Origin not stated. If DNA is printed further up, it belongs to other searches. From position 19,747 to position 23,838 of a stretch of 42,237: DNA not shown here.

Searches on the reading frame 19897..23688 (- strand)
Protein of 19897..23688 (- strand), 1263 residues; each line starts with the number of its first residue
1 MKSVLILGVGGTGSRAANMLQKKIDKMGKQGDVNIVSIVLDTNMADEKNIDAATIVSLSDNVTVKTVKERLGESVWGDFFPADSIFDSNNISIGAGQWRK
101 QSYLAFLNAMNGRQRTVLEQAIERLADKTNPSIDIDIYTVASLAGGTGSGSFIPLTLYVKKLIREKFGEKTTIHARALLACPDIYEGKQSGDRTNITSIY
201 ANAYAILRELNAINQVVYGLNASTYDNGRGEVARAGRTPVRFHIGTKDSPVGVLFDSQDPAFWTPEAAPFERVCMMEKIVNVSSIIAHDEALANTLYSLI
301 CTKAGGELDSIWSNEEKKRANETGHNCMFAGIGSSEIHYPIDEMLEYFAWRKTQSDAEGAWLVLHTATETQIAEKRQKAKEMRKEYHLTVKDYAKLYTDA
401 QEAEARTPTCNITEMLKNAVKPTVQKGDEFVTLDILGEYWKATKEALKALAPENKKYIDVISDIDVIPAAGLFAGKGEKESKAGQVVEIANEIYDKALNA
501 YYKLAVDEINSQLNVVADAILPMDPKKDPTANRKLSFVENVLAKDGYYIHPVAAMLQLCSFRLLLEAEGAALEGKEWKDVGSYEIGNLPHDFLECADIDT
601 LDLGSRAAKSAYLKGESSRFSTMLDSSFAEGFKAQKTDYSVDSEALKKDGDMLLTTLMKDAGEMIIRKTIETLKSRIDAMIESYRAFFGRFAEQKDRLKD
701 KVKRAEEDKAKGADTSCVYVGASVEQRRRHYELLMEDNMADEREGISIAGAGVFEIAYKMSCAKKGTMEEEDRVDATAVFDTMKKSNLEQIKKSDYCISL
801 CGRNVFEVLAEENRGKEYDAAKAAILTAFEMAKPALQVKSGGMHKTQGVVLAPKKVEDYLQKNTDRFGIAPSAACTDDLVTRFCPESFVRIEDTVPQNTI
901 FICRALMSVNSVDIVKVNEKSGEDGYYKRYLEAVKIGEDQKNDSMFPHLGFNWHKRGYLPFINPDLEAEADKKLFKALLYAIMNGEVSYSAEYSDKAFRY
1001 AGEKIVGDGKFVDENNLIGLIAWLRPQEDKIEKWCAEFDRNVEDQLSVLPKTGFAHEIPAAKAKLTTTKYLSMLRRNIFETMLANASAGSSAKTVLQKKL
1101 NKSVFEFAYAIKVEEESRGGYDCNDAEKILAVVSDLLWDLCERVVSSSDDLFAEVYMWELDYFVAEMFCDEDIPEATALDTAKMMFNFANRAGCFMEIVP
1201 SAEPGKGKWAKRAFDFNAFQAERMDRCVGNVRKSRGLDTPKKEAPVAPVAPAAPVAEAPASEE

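Call 56: search_protein_families(library=pfam, proteins=[window:19897-23688:-], max_evalue=0.00001)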
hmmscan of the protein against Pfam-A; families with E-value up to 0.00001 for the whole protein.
window:19897-23688:- (1263 aa): 1 family
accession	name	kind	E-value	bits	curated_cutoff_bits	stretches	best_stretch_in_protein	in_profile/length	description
PF13809.12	Tubulin_2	-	7.4e-32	111.4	27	1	5-351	1-349/356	Tubulin like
